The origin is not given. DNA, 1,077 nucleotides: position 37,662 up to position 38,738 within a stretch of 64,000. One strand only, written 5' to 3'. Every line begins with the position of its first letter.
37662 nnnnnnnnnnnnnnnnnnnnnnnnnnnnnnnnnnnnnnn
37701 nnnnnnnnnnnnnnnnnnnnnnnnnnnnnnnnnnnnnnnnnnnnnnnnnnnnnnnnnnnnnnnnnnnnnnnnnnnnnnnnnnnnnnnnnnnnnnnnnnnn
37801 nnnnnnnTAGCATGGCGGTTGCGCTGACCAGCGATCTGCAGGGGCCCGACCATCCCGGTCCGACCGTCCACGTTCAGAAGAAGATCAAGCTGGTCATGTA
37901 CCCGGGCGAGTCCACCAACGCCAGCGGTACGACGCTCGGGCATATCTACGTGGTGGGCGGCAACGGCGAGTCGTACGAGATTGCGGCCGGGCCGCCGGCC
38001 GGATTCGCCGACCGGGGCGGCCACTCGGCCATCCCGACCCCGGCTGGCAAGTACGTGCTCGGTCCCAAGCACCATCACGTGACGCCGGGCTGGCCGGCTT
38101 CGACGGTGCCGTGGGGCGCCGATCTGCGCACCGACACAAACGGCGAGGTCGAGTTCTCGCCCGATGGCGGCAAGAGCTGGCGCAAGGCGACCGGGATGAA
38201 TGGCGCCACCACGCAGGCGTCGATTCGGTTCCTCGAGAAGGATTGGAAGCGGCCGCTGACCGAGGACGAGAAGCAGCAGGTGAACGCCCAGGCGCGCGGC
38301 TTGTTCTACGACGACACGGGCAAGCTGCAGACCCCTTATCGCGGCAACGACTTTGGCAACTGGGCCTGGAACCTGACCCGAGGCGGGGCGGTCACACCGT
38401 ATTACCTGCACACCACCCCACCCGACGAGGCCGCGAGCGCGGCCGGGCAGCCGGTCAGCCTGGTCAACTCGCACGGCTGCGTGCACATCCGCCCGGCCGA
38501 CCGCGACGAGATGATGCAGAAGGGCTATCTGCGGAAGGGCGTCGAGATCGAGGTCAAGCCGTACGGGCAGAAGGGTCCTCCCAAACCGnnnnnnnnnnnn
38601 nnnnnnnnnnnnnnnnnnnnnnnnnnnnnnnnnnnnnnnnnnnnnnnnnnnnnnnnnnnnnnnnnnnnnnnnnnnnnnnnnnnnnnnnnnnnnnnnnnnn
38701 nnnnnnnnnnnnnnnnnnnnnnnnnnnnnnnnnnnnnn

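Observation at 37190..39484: PAAR / L,D-transpeptidase-fold effector / periplasmic immunity cassette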

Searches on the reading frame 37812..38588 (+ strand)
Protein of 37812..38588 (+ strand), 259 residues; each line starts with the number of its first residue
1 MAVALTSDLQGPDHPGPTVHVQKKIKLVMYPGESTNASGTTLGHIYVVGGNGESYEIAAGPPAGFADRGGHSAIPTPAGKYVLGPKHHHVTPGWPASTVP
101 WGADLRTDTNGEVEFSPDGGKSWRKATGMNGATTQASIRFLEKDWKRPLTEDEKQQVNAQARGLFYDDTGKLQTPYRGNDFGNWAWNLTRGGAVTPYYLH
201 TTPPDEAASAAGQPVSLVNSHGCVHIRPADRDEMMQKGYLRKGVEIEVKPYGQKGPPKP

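Call 5: search_protein_families(library=pfam, proteins=[window:37812-38588:+], max_evalue=0.1)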
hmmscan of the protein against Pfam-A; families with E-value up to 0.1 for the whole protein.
window:37812-38588:+ (259 aa): 1 family
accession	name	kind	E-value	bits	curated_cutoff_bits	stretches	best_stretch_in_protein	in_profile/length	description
PF03734.19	YkuD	-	7e-06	27.1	23.4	1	49-237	20-137/146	L,D-transpeptidase catalytic domain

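Call 6: search_protein_families(library=ncbifam, proteins=[window:37812-38588:+], max_evalue=0.1)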
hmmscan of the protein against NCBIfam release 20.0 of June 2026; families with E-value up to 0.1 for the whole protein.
window:37812-38588:+ (259 aa): 0 families

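Call 7: search_solved_structures(query=window:37812-38588:+, max_evalue=10, show_alignments=3)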
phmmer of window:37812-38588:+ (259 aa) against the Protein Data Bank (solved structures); distinct sequences matched with E-value up to 10: 0.

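Call 11: find_homologous_proteins(query=window:37812-38588:+, max_evalue=0.001)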
Query window:37812-38588:+ (259 aa): 51 proteins with E <= 0.001 among 631 candidates.
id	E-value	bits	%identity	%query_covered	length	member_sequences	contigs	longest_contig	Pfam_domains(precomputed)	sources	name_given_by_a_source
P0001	5.7e-177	605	100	100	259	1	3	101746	PF03734.20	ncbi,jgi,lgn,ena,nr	ncbi:MAG TPA: L,D-transpeptidase family protein [Polyangia bacterium]|nr:L,D-transpeptidase family p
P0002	4.2e-80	287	54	96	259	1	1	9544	PF03734.20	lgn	-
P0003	4.9e-73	264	54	91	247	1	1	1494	-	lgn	-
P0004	1.8e-72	262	50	96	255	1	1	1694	-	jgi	jgi:hypothetical protein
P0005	8.4e-72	260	51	93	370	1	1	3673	-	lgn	-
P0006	4.5e-70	254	51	94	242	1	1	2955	PF03734.20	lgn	-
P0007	2.0e-69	252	52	90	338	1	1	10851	PF03734.20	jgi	jgi:hypothetical protein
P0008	2.4e-69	252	52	90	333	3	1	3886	PF03734.20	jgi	jgi:hypothetical protein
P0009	2.6e-69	252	53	92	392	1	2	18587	PF03734.20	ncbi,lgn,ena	-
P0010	2.8e-69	252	51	90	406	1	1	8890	PF03734.20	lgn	-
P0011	2.1e-68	249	51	90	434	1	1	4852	PF03734.20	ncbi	-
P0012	9.4e-68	247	52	90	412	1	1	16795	PF03734.20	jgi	jgi:hypothetical protein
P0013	8.1e-67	244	51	90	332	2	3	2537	-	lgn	-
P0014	4.6e-65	238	51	90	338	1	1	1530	PF03734.20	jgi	jgi:hypothetical protein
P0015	4.9e-65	238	48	95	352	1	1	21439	PF03734.20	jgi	jgi:hypothetical protein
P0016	5.6e-65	238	48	90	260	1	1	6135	PF03734.20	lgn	-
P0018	2.3e-63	232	48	92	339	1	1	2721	PF03734.20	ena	-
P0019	4.7e-63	231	47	93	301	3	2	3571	PF03734.20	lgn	-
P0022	1.1e-62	230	48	89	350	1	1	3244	PF03734.20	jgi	jgi:hypothetical protein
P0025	3.5e-62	229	46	96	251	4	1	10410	PF03734.20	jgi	jgi:hypothetical protein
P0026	9.6e-62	227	47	99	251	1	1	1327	PF03734.20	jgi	jgi:hypothetical protein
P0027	1.0e-60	224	49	91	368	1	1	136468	PF03734.20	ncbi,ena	-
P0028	3.9e-60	222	49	89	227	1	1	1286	PF03734.20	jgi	jgi:hypothetical protein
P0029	2.1e-59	220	46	94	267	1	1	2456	PF03734.20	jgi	jgi:hypothetical protein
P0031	8.6e-59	217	47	90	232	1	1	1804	PF03734.20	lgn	-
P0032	1.8e-58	216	44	91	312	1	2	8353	PF03734.20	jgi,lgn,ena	-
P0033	2.1e-58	216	48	91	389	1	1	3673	PF03734.20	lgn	-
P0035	1.2e-57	214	45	90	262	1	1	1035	PF03734.20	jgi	jgi:hypothetical protein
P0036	2.3e-57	213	51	79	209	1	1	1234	PF03734.20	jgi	jgi:hypothetical protein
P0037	5.6e-57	212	50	92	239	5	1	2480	PF03734.20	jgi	jgi:hypothetical protein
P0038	6.7e-57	211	45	93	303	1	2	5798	PF03734.20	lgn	-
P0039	1.7e-55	207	44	90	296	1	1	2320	PF03734.20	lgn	-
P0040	2.8e-55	206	46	92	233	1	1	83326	PF03734.20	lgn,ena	-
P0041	1.6e-54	204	43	91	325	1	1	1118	PF03734.20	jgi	jgi:hypothetical protein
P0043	1.4e-53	200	44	93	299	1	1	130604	PF03734.20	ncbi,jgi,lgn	jgi:hypothetical protein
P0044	1.2e-51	194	42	90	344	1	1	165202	-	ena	-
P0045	6.1e-49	185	45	86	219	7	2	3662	PF03734.20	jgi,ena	-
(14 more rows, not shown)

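Call 15: find_encoding_contigs(protein=P0002, flank=6000, max_places=3)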
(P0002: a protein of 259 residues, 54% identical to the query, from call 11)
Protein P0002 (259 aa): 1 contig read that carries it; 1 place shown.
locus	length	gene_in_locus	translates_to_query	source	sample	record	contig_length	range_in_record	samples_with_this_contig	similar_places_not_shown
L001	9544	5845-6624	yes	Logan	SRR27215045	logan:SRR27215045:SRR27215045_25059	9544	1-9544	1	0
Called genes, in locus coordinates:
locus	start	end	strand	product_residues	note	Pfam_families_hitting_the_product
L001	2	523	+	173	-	?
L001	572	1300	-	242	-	-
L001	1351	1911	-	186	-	PF03167:UDG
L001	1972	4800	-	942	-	PF01804:Penicil_amidase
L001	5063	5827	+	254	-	-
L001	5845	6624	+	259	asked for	PF03734:YkuD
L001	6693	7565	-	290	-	PF02551:Acyl_CoA_thio (weak), PF13622:4HBT_3, PF20789:4HBT_3C, PF02551:Acyl_CoA_thio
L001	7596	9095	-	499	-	PF01040:UbiA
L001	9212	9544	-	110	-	?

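Call 16: find_encoding_contigs(protein=P0040, flank=8000, max_places=3)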
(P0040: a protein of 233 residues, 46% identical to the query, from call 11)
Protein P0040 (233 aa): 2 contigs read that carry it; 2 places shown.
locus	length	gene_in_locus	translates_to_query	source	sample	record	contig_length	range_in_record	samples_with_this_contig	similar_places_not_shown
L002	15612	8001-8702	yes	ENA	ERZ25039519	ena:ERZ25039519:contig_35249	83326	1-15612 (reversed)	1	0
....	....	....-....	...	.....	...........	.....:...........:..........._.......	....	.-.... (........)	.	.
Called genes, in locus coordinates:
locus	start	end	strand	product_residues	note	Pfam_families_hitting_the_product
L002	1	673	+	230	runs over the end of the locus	PF01018:GTP1_OBG, PF01926:MMR_HSR1, PF02421:FeoB_N (weak)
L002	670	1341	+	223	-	PF00583:Acetyltransf_1, PF13673:Acetyltransf_10, PF13508:Acetyltransf_7, PF08445:FR47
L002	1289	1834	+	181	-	PF01066:CDP-OH_P_transf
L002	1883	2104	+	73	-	-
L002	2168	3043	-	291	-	-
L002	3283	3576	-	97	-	PF00595:PDZ, PF12812:PDZ_1 (weak), PF13180:PDZ_2, PF17820:PDZ_6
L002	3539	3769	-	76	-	-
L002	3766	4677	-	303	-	PF10459:Peptidase_S46 (faint), PF00089:Trypsin, PF13365:Trypsin_2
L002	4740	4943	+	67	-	-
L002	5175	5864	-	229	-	PF00478:IMPDH, PF01070:FMN_dh (weak)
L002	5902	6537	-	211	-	PF00478:IMPDH, PF00571:CBS (weak)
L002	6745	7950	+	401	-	-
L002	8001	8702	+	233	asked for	PF03734:YkuD (weak)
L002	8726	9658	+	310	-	-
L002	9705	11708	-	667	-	PF13414:TPR_11, PF13432:TPR_16, PF00515:TPR_1, PF13414:TPR_11, PF00515:TPR_1, PF07719:TPR_2, PF13414:TPR_11, PF13432:TPR_16, +26 more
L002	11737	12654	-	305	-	PF13429:TPR_15 (weak), PF13432:TPR_16, PF00515:TPR_1 (weak), PF07719:TPR_2 (weak), PF13181:TPR_8 (weak), PF13414:TPR_11, PF13424:TPR_12, PF14559:TPR_19, +20 more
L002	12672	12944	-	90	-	-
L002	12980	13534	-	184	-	-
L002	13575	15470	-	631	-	PF00515:TPR_1, PF13414:TPR_11, PF13414:TPR_11, PF13424:TPR_12, PF13414:TPR_11, PF00515:TPR_1, PF13414:TPR_11, PF00515:TPR_1, +33 more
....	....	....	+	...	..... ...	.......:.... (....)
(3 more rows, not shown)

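Call 17: find_encoding_contigs(protein=P0027, flank=8000, max_places=3)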
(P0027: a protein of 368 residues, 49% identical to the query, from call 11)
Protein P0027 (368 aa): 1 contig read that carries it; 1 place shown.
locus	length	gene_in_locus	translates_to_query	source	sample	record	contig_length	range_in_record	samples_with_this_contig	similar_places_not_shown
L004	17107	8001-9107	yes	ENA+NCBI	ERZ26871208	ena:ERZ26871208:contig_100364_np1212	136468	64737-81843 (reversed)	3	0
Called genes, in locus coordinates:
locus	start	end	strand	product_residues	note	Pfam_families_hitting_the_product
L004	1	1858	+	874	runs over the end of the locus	PF02861:Clp_N, PF23569:NBD_SMAX1, PF00004:AAA, PF17871:AAA_lid_9, PF07724:AAA_2, PF00004:AAA, PF07728:AAA_5, PF10431:ClpB_D2-small, +12 more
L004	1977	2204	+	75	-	PF09720:Unstab_antitox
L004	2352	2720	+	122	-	-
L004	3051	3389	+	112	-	-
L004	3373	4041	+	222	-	-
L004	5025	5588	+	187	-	PF13489:Methyltransf_23 (weak), PF00398:RrnaAD, PF13649:Methyltransf_25, PF08241:Methyltransf_11, PF08242:Methyltransf_12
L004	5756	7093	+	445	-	-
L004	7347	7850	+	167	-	-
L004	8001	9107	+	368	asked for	PF03734:YkuD (faint)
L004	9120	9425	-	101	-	-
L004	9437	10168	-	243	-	PF14622:Ribonucleas_3_3, PF00636:Ribonuclease_3, PF00035:dsrm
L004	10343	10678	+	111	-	-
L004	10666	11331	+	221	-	-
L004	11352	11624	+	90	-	-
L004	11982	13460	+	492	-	PF25917:BSH_RND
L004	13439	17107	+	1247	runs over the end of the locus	PF00873:ACR_tran, PF02355:SecD_SecF_C (weak), PF03176:MMPL (weak), PF00873:ACR_tran, PF03176:MMPL (weak)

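Call 21: search_protein_families(library=pfam, proteins=[L001:5063-5824:+, L002:6745-7947:+, L002:8726-9655:+, P0007, P0011, P0043, P0009, L004:5756-7090:+, L004:7347-7847:+, P0010], max_evalue=0.1)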
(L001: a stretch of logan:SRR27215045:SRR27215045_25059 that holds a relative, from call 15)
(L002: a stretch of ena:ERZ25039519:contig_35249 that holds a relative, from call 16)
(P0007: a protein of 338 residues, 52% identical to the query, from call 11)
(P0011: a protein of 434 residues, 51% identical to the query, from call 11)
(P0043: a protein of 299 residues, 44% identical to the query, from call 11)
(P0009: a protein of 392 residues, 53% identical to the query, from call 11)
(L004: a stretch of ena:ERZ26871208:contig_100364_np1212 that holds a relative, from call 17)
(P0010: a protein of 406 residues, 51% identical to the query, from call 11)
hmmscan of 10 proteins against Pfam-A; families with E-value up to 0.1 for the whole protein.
L001:5063-5824:+ (254 aa): 0 families

L002:6745-7947:+ (401 aa): 1 family
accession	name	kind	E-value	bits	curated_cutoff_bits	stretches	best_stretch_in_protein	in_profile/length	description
PF13605.11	DUF4141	-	0.027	14.3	30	1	245-258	13-26/53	Domain of unknown function (DUF4141)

L002:8726-9655:+ (310 aa): 2 families
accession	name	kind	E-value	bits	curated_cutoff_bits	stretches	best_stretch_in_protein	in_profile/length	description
PF14559.12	TPR_19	-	0.00024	21.8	25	1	150-189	15-54/68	Tetratricopeptide repeat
PF14561.12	TPR_20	-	0.087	13.6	25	0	144-186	6-48/90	Tetratricopeptide repeat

P0007 (338 aa): 1 family
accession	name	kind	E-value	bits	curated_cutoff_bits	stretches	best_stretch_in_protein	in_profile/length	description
PF03734.19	YkuD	-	2.5e-07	31.8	23.4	1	133-309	20-128/146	L,D-transpeptidase catalytic domain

P0011 (434 aa): 2 families
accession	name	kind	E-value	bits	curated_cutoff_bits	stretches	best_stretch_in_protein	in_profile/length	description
PF03734.19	YkuD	-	1.6e-07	32.5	23.4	1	207-411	10-133/146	L,D-transpeptidase catalytic domain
PF13699.11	eCIS_core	-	0.0076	16.8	22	1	45-106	4-74/79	eCIS core domain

P0043 (299 aa): 1 family
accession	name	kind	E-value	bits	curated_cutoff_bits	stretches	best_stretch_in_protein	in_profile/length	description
PF03734.19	YkuD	-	1.2e-06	29.5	23.4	1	158-276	57-135/146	L,D-transpeptidase catalytic domain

P0009 (392 aa): 1 family
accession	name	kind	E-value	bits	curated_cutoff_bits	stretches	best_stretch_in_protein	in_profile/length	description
PF03734.19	YkuD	-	4.6e-07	30.9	23.4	1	176-357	26-135/146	L,D-transpeptidase catalytic domain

L004:5756-7090:+ (445 aa): 1 family
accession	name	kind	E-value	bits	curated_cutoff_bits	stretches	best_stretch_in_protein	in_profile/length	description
PF03496.20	ADPrib_exo_Tox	-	0.02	14.7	23.4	1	298-326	15-43/196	ADP-ribosyltransferase exoenzyme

L004:7347-7847:+ (167 aa): 0 families

P0010 (406 aa): 1 family
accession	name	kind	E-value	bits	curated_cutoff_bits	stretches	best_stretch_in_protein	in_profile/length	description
PF03734.19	YkuD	-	1.9e-06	29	23.4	1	206-382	32-136/146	L,D-transpeptidase catalytic domain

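Call 22: find_encoding_contigs(protein=P0025, flank=6000, max_places=2)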
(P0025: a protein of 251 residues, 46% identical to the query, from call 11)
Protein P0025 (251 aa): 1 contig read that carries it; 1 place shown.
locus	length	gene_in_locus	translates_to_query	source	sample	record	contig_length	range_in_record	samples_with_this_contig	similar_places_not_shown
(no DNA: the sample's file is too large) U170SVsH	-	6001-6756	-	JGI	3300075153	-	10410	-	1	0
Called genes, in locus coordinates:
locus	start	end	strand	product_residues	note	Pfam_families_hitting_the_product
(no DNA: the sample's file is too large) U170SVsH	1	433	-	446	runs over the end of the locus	PF13620:CarboxypepD_reg (weak), PF09603:Fib_succ_major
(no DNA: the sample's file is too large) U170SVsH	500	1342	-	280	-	PF08241:Methyltransf_11 (faint)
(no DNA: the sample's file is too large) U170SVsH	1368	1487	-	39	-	-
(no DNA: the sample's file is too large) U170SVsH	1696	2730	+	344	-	PF22514:EXPB1_D1 (faint)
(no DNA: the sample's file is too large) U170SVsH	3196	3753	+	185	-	-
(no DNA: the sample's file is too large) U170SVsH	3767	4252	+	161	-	-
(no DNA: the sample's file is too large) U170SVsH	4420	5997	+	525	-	PF01471:PG_binding_1, PF09374:PG_binding_3 (faint), PF01471:PG_binding_1 (weak)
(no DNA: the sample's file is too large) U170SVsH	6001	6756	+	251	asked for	PF03734:YkuD (weak)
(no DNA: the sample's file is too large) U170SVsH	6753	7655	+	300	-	-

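Call 23: find_encoding_contigs(protein=P0043, flank=8000, max_places=2)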
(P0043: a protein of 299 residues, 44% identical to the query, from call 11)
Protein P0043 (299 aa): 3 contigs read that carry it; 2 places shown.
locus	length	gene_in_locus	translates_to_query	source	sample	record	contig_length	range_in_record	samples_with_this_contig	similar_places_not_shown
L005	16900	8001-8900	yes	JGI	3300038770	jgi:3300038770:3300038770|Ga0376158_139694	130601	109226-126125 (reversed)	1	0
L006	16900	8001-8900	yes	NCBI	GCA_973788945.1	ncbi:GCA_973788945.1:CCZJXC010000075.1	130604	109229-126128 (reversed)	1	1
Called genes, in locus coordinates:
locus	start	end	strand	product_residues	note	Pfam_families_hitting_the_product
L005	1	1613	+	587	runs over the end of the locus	PF06812:ImpA_N, PF16989:T6SS_VasJ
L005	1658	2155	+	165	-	PF04965:GPW_gp25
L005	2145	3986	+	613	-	PF05947:T6SS_TssF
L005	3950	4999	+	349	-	PF06996:T6SS_TssG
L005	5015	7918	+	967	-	PF02861:Clp_N, PF13191:AAA_16 (weak), PF23569:NBD_SMAX1 (weak), PF00004:AAA, PF17871:AAA_lid_9, PF07724:AAA_2, PF07728:AAA_5, PF10431:ClpB_D2-small, +2 more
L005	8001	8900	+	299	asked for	PF03734:YkuD (weak)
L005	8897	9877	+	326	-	-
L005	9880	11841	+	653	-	PF05954:Phage_GPD, PF04717:Phage_base_V, PF22178:Gp5_trimer_C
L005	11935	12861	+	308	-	PF05488:PAAR_motif, PF14891:Peptidase_M91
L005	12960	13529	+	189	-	-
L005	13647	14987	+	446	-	PF16697:Yop-YscD_cpl, PF00498:FHA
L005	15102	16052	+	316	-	PF16697:Yop-YscD_cpl, PF00498:FHA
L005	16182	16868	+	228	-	PF00072:Response_reg, PF00486:Trans_reg_C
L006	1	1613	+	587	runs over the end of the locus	PF06812:ImpA_N, PF16989:T6SS_VasJ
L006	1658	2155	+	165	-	PF04965:GPW_gp25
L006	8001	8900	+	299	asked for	PF03734:YkuD (weak)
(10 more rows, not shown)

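Call 24: find_encoding_contigs(protein=P0044, flank=8000, max_places=2)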
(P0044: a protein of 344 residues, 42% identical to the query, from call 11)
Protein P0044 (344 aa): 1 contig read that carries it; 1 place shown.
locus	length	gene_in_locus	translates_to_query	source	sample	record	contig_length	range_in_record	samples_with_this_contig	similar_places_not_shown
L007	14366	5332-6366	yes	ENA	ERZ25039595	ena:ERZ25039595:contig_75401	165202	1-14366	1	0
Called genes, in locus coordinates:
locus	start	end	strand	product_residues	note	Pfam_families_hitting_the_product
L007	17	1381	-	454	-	PF01548:DEDD_Tnp_IS110, PF02371:Transposase_20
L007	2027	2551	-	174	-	-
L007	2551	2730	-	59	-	-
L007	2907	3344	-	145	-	PF00270:DEAD (weak)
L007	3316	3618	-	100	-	PF04851:ResIII (weak), PF00270:DEAD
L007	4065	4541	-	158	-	PF17191:RecG_wedge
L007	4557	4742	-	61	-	-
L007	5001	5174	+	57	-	-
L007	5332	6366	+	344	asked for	-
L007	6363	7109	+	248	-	PF14559:TPR_19 (faint), PF07719:TPR_2 (faint), PF13432:TPR_16 (weak)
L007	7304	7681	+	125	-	-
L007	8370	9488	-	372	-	PF00884:Sulfatase, PF01663:Phosphodiest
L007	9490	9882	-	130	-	-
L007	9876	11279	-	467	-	PF08242:Methyltransf_12 (faint)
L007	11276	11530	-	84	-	-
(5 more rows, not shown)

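Call 28: search_solved_structures(query=A1, max_evalue=10, show_alignments=3)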
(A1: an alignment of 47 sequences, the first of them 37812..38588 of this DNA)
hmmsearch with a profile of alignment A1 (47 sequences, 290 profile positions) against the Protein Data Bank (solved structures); distinct sequences matched with E-value up to 10: 0.

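Call 32: find_related_loci(query=A1, collection=genome_contigs, flank=10000)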
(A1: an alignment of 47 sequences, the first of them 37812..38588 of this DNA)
Query A1 (259 aa) in genome_contigs; peptide patterns used: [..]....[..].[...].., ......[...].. (x = any residue, [..] = any of these).
75 stretches matched a pattern; 36 encode a relative of the query (tblastn E <= 1e-3); 36 distinct loci.
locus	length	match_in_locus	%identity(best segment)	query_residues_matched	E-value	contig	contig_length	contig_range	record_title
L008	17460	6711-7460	54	6-257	2e-80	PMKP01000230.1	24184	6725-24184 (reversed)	MAG: Myxococcales bacterium isolate fen_1123 73.20120600_E1D.81_contig_27813, whole genome shotgun sequence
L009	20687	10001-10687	50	25-257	6e-70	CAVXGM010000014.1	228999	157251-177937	MAG: Bryobacterales bacterium isolate MFD05502.bin.2.50 genome assembly, contig: contig_31974, whole genome shotgun sequ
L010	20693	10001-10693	49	24-257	5e-69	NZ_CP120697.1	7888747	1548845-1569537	Bradyrhizobium sp. STM 3557 chromosome, complete genome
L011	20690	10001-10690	50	25-257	1e-67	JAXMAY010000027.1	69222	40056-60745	MAG: Gemmataceae bacterium isolate STL-PLA22 C4.68.fa-27, whole genome shotgun sequence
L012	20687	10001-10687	48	25-257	2e-65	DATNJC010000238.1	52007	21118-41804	MAG TPA_asm: Bryobacteraceae bacterium isolate SMAG_U11389 k141_50596, whole genome shotgun sequence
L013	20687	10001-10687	48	25-257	2e-64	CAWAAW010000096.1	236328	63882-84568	MAG: uncultured Planctomycetota bacterium isolate MFD01716.bin.2.43 genome assembly, contig: contig_9214, whole genome s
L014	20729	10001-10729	48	18-257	3e-63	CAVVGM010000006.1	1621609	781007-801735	MAG: uncultured Acidobacteriaceae bacterium isolate MFD01716.bin.1.126 genome assembly, contig: contig_47411, whole geno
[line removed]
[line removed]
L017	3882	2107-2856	45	27-258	2e-60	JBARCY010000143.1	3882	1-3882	MAG: Candidatus Acidiferrum sp. isolate MFD06536_ilm_asm_bin41 k127_346363, whole genome shotgun sequence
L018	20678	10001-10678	46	24-257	3e-60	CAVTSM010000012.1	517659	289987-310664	MAG: uncultured proteobacterium isolate MFD09368.bin.2.175 genome assembly, contig: contig_5571, whole genome shotgun se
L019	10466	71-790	47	24-257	2e-60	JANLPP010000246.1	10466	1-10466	MAG: Hyphomicrobiales bacterium isolate OTE_38_metabat_323 OTE_38_k141_2534090, whole genome shotgun sequence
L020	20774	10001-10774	45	9-257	4e-60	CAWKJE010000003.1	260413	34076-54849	MAG: uncultured delta proteobacterium isolate MFD04752.bin.1.7 genome assembly, contig: contig_10383, whole genome shotg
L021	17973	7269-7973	44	13-254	6e-60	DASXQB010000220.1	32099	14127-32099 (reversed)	MAG TPA_asm: Polyangia bacterium isolate SMAG_U5423 k141_3919792, whole genome shotgun sequence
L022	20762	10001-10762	41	23-258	5e-58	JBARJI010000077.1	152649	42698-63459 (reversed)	MAG: Candidatus Acidiferrum sp. isolate MFD06650_ilm_asm_bin17 k127_102293, whole genome shotgun sequence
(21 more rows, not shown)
